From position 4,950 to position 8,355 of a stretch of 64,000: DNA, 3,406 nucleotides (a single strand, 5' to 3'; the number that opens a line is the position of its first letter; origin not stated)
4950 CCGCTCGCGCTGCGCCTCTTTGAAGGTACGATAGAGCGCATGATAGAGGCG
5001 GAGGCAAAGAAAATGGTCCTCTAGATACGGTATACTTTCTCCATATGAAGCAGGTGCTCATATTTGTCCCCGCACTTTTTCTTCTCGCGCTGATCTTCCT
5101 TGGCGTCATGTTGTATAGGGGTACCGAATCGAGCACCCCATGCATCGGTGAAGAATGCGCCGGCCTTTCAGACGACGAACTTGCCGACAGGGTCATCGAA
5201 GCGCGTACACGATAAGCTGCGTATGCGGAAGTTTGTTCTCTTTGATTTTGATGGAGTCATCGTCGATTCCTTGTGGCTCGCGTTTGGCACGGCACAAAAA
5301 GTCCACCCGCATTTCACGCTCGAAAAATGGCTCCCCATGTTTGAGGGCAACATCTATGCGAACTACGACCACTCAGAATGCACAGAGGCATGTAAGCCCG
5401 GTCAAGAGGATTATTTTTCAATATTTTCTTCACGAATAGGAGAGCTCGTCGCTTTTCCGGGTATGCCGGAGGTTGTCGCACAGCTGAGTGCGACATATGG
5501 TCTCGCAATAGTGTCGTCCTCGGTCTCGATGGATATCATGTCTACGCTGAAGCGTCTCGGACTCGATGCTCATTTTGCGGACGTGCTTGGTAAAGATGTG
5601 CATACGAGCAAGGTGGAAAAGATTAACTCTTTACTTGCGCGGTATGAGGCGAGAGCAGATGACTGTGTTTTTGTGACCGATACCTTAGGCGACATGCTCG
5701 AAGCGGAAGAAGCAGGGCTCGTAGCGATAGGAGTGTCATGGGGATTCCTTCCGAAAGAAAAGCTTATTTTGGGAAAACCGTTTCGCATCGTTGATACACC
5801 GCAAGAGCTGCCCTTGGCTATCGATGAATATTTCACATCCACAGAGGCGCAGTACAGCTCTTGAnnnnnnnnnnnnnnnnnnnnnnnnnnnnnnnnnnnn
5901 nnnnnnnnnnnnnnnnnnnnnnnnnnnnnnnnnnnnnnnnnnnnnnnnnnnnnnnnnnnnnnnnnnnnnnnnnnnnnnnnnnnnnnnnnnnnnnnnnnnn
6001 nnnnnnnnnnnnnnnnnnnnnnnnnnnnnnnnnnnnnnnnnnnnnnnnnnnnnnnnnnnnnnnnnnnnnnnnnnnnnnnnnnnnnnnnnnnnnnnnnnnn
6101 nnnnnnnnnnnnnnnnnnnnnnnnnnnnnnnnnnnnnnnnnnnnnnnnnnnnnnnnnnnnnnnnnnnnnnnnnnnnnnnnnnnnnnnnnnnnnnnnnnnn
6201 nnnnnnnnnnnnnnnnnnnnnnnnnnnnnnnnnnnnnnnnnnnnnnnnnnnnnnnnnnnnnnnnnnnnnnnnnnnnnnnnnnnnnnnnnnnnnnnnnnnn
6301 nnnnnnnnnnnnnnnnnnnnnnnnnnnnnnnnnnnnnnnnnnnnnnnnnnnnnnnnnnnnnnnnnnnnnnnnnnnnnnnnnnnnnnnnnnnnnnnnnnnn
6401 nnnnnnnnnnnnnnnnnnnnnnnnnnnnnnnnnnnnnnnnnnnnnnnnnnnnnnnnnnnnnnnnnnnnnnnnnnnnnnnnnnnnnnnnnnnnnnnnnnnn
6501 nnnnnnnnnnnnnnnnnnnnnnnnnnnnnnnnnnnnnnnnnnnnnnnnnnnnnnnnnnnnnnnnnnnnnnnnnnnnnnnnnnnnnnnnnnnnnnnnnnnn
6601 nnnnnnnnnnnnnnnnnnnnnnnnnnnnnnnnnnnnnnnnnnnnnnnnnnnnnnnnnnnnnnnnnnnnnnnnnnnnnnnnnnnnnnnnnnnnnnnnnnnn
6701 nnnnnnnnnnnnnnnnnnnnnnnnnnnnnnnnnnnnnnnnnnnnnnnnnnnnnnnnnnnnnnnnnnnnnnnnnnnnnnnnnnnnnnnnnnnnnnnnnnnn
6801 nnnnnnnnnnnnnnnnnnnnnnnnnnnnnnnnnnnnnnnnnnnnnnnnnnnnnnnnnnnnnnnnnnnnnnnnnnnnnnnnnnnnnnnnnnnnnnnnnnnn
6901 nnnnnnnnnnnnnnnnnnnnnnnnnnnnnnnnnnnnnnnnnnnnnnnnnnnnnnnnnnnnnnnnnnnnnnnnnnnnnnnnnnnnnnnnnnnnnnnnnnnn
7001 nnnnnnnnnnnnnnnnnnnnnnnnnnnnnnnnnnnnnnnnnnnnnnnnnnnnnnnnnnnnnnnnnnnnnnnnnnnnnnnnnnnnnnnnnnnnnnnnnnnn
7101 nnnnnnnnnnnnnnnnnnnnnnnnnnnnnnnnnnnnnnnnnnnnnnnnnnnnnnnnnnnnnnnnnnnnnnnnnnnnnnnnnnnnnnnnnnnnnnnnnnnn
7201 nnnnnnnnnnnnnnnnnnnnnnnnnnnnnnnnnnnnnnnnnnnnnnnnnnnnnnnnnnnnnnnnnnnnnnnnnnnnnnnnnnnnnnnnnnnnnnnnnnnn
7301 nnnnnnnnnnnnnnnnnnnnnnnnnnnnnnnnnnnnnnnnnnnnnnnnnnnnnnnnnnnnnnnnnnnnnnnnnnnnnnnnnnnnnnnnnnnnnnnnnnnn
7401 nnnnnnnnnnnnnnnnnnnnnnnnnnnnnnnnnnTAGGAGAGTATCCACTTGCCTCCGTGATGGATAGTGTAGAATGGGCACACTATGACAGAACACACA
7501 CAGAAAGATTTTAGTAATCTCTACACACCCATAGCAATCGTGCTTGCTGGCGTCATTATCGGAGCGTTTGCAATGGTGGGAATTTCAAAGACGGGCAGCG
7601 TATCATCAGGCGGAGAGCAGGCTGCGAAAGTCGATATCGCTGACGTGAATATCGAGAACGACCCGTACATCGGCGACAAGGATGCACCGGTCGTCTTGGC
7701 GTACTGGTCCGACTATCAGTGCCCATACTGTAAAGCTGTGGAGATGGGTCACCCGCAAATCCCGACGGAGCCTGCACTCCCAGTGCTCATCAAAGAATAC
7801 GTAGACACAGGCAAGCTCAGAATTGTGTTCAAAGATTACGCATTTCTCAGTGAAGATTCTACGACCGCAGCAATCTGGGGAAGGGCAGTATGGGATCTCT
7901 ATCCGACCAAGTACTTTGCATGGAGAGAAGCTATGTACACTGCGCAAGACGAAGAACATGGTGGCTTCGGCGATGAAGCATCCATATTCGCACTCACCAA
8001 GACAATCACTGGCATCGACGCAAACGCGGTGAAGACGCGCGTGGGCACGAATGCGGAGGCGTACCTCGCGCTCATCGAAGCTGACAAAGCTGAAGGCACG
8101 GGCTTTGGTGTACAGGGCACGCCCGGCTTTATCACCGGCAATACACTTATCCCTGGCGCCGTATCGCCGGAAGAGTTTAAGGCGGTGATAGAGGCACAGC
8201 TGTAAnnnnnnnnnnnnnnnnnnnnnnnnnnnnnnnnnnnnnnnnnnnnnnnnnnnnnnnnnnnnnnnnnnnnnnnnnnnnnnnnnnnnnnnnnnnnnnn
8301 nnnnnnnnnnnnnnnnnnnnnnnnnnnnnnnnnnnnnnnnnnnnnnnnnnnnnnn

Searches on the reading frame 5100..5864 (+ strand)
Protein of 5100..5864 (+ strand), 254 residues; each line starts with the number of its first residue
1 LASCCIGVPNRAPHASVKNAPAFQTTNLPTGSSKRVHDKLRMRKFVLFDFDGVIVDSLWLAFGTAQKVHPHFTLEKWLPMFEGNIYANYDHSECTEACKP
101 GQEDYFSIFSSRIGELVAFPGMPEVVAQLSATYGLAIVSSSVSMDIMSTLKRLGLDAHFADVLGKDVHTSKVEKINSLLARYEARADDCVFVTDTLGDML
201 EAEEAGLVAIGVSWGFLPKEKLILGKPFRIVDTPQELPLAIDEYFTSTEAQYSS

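Call 39: search_protein_families(library=pfam, proteins=[window:5100-5864:+], max_evalue=0.0001)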
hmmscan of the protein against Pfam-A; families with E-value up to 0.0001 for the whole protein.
window:5100-5864:+ (254 aa): 3 families
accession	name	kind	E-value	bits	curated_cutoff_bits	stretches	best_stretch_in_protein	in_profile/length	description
PF13419.12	HAD_2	-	3e-18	67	23.8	1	46-212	1-178/178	Haloacid dehalogenase-like hydrolase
PF00702.32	Hydrolase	-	6.4e-08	33.6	26.4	1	46-206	4-191/191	haloacid dehalogenase-like hydrolase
PF12710.13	HAD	-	5.6e-06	27.4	27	1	46-199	1-185/189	haloacid dehalogenase-like hydrolase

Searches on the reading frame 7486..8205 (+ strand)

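Call 39: search_protein_families(library=pfam, proteins=[window:7486-8205:+], max_evalue=0.0001)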
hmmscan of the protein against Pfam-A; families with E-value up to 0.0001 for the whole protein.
window:7486-8205:+ (239 aa): 3 families
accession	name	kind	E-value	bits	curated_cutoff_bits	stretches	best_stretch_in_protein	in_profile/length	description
PF13462.12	Thioredoxin_4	-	2.1e-23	83.7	23.2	1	57-237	3-165/165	Thioredoxin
PF01323.26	DSBA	-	6.4e-09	36.3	25.6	1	149-235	107-190/191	DSBA-like thioredoxin domain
PF13098.12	Thioredoxin_2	-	7.9e-06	26.6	27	0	188-234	60-103/104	Thioredoxin-like domain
